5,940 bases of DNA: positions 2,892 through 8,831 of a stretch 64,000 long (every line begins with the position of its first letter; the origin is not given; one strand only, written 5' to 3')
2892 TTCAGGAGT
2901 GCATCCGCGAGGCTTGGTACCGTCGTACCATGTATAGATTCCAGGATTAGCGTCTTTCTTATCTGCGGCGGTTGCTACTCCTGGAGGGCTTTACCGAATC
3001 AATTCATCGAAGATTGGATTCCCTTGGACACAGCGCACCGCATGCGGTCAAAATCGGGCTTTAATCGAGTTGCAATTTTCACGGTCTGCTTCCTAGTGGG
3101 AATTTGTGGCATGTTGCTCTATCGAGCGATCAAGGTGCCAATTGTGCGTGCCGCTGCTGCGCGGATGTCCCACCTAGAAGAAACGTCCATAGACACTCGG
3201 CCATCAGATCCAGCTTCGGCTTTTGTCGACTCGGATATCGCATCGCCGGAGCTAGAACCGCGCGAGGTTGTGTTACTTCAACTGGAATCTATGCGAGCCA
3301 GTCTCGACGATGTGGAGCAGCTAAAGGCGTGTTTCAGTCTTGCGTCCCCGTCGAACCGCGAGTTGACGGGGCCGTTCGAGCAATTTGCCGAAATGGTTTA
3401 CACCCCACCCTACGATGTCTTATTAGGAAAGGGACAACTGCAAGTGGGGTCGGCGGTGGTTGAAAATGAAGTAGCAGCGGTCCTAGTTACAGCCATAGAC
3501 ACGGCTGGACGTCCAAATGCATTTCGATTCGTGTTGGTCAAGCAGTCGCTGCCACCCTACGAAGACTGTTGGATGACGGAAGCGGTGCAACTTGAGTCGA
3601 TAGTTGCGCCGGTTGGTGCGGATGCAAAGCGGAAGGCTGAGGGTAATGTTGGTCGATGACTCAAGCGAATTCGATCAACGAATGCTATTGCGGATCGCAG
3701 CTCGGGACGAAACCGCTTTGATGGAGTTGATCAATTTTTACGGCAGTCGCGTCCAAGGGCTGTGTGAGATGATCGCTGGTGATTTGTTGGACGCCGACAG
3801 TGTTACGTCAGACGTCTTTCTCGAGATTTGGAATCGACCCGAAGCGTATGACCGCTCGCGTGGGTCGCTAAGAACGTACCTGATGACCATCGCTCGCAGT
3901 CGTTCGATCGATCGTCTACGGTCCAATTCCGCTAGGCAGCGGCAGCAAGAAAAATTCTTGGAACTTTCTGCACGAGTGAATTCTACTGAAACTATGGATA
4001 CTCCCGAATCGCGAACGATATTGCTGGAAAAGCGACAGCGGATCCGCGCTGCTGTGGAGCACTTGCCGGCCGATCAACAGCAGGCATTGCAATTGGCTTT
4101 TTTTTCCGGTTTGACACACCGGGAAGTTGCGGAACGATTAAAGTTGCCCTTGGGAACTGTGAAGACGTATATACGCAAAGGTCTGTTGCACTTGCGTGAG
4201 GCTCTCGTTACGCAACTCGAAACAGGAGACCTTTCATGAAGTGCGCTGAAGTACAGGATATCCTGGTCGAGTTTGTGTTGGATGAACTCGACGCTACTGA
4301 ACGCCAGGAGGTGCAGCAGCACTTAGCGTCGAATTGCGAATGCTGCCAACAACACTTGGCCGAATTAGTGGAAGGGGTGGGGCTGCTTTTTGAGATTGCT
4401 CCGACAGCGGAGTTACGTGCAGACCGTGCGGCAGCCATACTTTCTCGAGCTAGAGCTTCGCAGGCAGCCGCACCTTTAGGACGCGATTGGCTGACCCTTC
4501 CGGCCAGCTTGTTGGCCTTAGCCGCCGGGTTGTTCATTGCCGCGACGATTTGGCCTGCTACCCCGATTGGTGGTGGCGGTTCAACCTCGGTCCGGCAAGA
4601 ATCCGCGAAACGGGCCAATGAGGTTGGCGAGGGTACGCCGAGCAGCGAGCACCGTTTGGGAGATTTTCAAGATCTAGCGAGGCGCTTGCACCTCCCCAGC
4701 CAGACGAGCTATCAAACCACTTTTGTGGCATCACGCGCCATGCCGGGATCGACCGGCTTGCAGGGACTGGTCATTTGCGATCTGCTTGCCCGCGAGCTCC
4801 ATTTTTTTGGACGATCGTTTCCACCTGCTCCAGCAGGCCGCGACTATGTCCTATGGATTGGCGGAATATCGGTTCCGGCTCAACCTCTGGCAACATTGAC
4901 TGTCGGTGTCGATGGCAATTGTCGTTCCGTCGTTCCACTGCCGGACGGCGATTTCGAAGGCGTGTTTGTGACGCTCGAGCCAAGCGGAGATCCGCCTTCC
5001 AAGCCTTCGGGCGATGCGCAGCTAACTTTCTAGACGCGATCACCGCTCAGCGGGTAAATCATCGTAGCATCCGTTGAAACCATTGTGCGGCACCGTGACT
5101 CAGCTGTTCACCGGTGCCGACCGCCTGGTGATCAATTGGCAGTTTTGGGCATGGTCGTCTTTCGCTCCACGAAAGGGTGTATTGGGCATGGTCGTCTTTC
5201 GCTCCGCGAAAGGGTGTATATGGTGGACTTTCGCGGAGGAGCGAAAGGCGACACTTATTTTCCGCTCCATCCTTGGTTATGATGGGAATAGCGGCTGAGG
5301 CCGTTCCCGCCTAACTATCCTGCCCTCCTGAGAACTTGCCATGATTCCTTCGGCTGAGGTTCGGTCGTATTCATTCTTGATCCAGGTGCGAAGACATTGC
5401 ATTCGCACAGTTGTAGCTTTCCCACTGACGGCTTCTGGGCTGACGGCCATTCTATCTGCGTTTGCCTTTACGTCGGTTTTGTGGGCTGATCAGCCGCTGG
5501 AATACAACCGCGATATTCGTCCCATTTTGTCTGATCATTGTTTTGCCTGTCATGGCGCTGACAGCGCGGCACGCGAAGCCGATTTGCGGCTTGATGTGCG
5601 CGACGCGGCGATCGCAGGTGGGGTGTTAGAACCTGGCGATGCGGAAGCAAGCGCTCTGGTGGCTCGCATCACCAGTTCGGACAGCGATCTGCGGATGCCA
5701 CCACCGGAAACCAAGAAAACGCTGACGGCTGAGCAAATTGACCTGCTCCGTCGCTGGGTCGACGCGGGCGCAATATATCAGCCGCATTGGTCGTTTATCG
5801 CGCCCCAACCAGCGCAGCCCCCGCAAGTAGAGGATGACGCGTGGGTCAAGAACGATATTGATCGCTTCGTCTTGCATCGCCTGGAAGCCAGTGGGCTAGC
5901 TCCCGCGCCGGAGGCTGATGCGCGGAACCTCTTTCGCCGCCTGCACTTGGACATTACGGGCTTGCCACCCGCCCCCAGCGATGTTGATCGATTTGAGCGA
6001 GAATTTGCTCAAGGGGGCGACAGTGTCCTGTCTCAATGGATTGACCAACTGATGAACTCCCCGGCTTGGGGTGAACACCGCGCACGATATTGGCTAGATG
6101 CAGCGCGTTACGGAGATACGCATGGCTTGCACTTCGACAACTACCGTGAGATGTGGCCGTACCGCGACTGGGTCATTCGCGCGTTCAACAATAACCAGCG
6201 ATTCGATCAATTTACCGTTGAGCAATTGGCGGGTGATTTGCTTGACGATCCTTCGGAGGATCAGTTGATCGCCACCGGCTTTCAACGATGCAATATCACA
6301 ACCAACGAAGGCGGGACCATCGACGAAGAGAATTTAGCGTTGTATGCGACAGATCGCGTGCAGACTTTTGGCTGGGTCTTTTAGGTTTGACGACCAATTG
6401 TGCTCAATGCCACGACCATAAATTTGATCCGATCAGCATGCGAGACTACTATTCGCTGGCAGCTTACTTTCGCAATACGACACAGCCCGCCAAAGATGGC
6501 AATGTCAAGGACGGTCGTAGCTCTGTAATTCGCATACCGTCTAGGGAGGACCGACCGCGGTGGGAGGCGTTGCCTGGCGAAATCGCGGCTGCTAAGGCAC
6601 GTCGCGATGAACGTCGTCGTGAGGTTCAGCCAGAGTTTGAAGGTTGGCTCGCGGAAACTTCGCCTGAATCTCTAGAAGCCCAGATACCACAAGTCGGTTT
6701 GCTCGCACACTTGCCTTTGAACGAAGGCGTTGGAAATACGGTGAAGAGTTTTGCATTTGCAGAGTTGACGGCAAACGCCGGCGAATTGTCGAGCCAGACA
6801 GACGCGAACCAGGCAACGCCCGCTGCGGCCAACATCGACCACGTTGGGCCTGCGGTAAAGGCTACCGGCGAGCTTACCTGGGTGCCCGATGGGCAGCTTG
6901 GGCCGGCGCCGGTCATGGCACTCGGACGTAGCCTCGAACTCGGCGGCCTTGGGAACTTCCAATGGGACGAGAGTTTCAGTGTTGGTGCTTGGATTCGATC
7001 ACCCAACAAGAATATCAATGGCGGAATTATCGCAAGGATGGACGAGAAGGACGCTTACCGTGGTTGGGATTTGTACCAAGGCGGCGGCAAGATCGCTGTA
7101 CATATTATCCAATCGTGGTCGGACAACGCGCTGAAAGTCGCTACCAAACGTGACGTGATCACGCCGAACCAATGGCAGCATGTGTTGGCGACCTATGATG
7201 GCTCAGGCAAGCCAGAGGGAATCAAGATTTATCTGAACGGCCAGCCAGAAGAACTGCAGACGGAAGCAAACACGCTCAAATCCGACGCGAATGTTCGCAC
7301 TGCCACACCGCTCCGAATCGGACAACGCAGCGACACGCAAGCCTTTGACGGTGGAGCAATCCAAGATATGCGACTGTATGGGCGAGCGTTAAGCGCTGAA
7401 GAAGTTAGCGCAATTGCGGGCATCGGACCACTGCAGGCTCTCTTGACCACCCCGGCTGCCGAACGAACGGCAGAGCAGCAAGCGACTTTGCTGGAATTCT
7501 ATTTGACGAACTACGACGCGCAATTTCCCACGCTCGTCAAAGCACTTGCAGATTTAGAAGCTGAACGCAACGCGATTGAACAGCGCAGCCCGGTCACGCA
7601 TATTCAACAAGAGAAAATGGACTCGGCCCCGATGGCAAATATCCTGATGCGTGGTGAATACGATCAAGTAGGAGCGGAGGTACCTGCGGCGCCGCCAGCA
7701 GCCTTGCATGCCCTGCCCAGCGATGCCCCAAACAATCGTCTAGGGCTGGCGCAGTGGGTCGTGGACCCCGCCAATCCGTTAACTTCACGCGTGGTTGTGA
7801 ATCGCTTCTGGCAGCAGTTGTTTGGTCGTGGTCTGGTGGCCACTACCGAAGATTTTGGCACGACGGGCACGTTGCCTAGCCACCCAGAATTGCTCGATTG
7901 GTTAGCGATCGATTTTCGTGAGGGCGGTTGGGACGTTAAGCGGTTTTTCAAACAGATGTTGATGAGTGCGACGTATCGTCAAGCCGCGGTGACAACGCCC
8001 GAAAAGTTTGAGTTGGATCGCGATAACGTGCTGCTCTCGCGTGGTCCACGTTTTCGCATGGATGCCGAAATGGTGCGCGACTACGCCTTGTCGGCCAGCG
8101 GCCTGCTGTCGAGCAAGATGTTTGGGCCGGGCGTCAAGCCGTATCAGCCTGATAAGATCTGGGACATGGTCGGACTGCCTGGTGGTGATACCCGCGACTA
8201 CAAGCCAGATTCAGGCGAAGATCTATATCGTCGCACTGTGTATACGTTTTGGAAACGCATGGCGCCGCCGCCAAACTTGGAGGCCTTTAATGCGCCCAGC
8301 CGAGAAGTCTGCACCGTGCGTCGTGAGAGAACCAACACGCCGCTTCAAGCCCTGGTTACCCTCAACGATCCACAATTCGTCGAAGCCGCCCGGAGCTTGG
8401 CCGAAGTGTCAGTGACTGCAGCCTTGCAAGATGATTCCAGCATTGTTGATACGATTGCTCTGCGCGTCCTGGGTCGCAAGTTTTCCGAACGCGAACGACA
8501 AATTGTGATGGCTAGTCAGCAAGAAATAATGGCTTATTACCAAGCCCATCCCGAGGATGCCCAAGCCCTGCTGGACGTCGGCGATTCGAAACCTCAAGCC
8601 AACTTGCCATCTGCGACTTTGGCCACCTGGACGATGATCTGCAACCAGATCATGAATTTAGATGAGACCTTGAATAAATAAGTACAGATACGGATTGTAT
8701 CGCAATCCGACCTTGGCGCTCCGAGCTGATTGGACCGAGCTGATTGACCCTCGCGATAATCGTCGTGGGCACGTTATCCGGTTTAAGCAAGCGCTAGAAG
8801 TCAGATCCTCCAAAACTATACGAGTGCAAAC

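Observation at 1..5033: Self-contained ECF regulon of unknown function: DUF4331-TPR-CSLREA surface protein <- twin promoters -> DUF4864-sigma-anti-sigma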

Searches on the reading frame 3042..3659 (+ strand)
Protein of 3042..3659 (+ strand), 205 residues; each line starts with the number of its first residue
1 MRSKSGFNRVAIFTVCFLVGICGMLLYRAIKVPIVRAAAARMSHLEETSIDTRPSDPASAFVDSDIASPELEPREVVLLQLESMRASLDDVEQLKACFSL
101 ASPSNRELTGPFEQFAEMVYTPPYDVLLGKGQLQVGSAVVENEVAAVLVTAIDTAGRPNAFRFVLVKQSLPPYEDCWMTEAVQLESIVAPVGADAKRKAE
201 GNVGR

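Call 5: search_protein_families(library=pfam, proteins=[window:3042-3659:+], max_evalue=0.01)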
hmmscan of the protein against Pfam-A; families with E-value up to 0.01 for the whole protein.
window:3042-3659:+ (205 aa): 1 family
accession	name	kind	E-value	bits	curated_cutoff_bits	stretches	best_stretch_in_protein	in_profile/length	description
PF16156.12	DUF4864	-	0.00035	21.3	27.1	1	74-185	9-110/117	Domain of unknown function (DUF4864)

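Call 6: search_protein_families(library=ncbifam, proteins=[window:3042-3659:+], max_evalue=0.01)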
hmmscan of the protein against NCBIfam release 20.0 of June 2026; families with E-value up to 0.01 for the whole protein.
window:3042-3659:+ (205 aa): 0 families

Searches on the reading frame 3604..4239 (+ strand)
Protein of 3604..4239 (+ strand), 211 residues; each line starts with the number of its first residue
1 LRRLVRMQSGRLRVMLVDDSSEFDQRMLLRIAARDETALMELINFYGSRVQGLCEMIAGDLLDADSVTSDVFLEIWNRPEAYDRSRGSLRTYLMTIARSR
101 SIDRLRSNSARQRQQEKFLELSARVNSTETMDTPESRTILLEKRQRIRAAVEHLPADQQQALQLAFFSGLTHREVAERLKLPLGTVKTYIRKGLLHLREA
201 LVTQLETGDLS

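Call 5: search_protein_families(library=pfam, proteins=[window:3604-4239:+], max_evalue=0.01)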
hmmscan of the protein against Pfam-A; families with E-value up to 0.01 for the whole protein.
window:3604-4239:+ (211 aa): 6 families
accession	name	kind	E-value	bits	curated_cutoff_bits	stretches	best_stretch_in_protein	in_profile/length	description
PF08281.18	Sigma70_r4_2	-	5e-15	55.3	25.7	1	144-197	1-54/54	Sigma-70, region 4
PF04542.20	Sigma70_r2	-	5.7e-13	48.9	24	1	45-109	4-69/71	Sigma-70 region 2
PF04545.22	Sigma70_r4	-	2e-12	46.9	24.1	1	151-199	2-50/50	Sigma-70, region 4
PF07638.17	Sigma70_ECF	-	1.1e-05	25.8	21.1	1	85-187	71-169/185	ECF sigma factor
PF13412.12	HTH_24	-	0.00031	20.7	21.9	1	169-192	17-40/48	Winged helix-turn-helix DNA-binding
PF12728.13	HTH_17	-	0.002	18.8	27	1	170-196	2-29/51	Helix-turn-helix domain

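Call 6: search_protein_families(library=ncbifam, proteins=[window:3604-4239:+], max_evalue=0.01)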
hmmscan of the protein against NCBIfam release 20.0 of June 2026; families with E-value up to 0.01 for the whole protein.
window:3604-4239:+ (211 aa): 91 families (the best 25 are shown)
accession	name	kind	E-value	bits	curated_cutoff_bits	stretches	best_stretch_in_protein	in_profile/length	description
NF009172.0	PRK12519.1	subfamily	5.6e-44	150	222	1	21-204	13-192/194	RNA polymerase sigma factor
NF007228.0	PRK09646.1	subfamily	9e-40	136.4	226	1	24-202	17-191/194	ECF RNA polymerase sigma factor SigK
NF009167.0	PRK12514.1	equivalog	5.1e-30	104.7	265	1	26-201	9-178/180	RNA polymerase sigma factor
NF009189.0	PRK12537.1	equivalog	8.1e-28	97.2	261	1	19-201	4-181/182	RNA polymerase sigma factor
TIGR02937.1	sigma70-ECF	superfamily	7.8e-27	93.9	42.9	1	38-201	2-165/165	sigma-70 family RNA polymerase sigma factor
TIGR02985.1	Sig70_bacteroi1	subfamily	4.3e-26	92.1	126.4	1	43-201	7-162/162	RNA polymerase sigma-70 factor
NF009186.0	PRK12534.1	equivalog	5.6e-25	88.2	267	1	24-201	12-185/187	RNA polymerase sigma factor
NF010500.0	PRK13919.1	subfamily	9.3e-25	87.9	226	1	24-202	10-184/186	putative RNA polymerase sigma E protein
NF004113.0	PRK05602.1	equivalog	1.9e-23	83.2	208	1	16-204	24-204/211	RNA polymerase sigma factor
NF009166.1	PRK12513.1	equivalog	1.1e-21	77.4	206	1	20-203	5-188/193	RNA polymerase sigma factor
NF007223.0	PRK09641.1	equivalog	1.6e-21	77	209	1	23-201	4-184/187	RNA polymerase sigma factor SigW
NF008895.0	PRK11924.3-2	equivalog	5.8e-20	71.7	259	1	62-201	5-138/140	RNA polymerase sigma factor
TIGR02948.1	SigW_bacill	equivalog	1.2e-19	71.1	243.1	1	23-201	4-184/187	RNA polymerase sigma factor SigW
NF007227.0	PRK09645.1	subfamily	1.7e-19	70.4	202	1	33-201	9-170/177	sigma-70 family RNA polymerase sigma factor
NF008893.0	PRK11924.2-3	equivalog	2.5e-19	69.5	331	1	27-201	11-180/181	RNA polymerase sigma factor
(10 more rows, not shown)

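Call 55: search_solved_structures(query=window:3646-4239:+, max_evalue=0.00001, show_alignments=1)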
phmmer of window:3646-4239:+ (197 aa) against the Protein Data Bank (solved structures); distinct sequences matched with E-value up to 0.00001: 12.
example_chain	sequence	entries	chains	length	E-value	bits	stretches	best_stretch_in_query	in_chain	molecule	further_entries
4nqw_A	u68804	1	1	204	7.5e-24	87.5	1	7-187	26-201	ECF RNA polymerase sigma factor SigK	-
2q1z_A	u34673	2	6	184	3.9e-22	81.9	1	4-185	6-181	RpoE, ECF SigE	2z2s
5wuq_A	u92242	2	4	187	2.6e-13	53.2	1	14-186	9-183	ECF RNA polymerase sigma factor SigW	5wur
6in7_B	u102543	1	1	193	4.5e-10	42.6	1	7-180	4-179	RNA polymerase sigma-H factor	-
8z6g_B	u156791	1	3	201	4.6e-10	42.6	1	7-181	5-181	RNA polymerase sigma factor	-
6dv9_F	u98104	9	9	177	7e-10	42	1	18-185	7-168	ECF RNA polymerase sigma factor SigL | RNA polymerase sigma factor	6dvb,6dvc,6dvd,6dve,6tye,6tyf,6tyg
9m9d_F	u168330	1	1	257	4.5e-09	39.4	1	26-195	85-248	ECF RNA polymerase sigma factor SigE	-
9m9e_F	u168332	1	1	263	4.9e-09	39.3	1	26-195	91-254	ECF RNA polymerase sigma factor SigE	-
9m98_F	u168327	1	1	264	4.9e-09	39.3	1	26-195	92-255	ECF RNA polymerase sigma factor SigE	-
1or7_A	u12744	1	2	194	3.1e-07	33.4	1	10-178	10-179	RNA polymerase sigma-E factor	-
6jbq_F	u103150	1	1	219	4.3e-07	32.9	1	9-178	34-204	ECF RNA polymerase sigma-E factor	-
7qh5_A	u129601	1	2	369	8.2e-06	28.8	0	42-185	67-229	RNA polymerase sigma factor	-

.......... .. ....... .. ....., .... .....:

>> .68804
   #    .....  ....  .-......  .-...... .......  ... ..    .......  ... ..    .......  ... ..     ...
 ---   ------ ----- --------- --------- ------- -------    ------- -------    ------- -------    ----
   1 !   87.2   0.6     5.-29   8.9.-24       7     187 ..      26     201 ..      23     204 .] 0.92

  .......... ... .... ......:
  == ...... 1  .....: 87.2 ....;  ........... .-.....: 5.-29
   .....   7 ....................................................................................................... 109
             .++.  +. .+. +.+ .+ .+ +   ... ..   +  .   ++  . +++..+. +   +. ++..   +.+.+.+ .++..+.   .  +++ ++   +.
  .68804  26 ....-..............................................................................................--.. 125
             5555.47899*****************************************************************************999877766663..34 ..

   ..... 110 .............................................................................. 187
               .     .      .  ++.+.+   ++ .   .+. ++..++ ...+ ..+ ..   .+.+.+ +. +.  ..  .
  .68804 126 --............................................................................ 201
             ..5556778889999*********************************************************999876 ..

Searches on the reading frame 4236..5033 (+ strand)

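Call 5: search_protein_families(library=pfam, proteins=[window:4236-5033:+], max_evalue=0.01)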
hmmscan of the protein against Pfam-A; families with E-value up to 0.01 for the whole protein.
window:4236-5033:+ (265 aa): 2 families
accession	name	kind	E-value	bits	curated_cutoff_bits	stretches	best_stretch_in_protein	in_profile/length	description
PF10099.14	RskA_C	-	3.7e-07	30.9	29.4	1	143-259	16-133/135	Anti-sigma-K factor rskA, C-terminal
PF13490.11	zf-HC2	-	2.1e-05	24.9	22.2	1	3-32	1-30/35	Putative zinc-finger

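Call 6: search_protein_families(library=ncbifam, proteins=[window:4236-5033:+], max_evalue=0.01)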
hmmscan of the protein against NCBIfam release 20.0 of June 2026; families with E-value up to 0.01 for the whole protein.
window:4236-5033:+ (265 aa): 3 families
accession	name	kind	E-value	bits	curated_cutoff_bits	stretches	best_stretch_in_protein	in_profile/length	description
NF052375.1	antisigma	equivalog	1.6e-14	54.4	100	2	10-105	2-101/217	anti-sigma factor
NF010501.0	PRK13920.1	subfamily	0.00073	19.2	225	1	5-103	3-98/213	putative anti-sigmaE protein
TIGR03988.1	antisig_RsrA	equivalog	0.0095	16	62.5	0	2-41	1-39/77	mycothiol system anti-sigma-R factor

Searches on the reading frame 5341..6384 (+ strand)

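Call 105: search_protein_families(library=pfam, proteins=[window:5341-6384:+], max_evalue=0.001)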
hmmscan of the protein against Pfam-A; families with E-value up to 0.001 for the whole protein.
window:5341-6384:+ (347 aa): 2 families
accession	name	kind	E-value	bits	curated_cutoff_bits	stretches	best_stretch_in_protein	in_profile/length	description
PF07583.16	PSCyt2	-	4.2e-54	184.1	29.8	1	173-347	2-174/209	Protein of unknown function (DUF1549)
PF07635.16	PSCyt1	-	4.6e-18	66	22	1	67-123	1-59/59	Planctomycete cytochrome C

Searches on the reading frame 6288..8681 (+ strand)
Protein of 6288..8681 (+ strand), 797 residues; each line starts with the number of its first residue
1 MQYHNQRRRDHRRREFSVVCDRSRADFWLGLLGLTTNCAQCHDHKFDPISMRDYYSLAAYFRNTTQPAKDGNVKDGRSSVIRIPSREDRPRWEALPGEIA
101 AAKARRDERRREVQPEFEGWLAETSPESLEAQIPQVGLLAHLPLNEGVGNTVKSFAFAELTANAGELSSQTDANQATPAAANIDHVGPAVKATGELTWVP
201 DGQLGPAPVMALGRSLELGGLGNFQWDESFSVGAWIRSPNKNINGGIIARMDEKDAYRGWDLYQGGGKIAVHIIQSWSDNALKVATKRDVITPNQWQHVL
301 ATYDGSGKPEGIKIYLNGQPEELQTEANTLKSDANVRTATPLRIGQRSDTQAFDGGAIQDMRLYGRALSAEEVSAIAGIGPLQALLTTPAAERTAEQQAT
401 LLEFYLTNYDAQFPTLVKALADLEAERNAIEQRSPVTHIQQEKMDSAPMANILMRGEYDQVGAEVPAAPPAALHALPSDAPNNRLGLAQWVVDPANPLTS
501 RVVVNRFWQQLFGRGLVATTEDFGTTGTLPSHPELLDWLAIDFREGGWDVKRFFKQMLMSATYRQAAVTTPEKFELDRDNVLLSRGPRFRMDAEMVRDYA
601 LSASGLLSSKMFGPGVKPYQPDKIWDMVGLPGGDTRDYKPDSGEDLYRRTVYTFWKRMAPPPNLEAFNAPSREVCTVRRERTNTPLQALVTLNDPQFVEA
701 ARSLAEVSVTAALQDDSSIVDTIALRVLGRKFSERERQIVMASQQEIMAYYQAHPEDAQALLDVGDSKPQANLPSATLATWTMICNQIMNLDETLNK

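Call 105: search_protein_families(library=pfam, proteins=[window:6288-8681:+], max_evalue=0.001)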
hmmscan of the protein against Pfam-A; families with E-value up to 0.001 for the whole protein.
window:6288-8681:+ (797 aa): 4 families
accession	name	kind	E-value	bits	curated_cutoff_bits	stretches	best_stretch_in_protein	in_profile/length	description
PF07587.16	PSD1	-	5.1e-98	327.8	28.5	1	483-741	1-241/244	Protein of unknown function (DUF1553)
PF13385.13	Laminin_G_3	-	5.7e-22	78.9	27.6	1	222-374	12-151/151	Concanavalin A-like lectin/glucanases superfamily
PF07583.16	PSCyt2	-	6.5e-15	56.1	29.8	1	9-65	153-208/209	Protein of unknown function (DUF1549)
PF07953.20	Toxin_R_bind_N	-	1.4e-06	28.6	23.8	1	228-336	54-165/191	Clostridium neurotoxin, N-terminal receptor binding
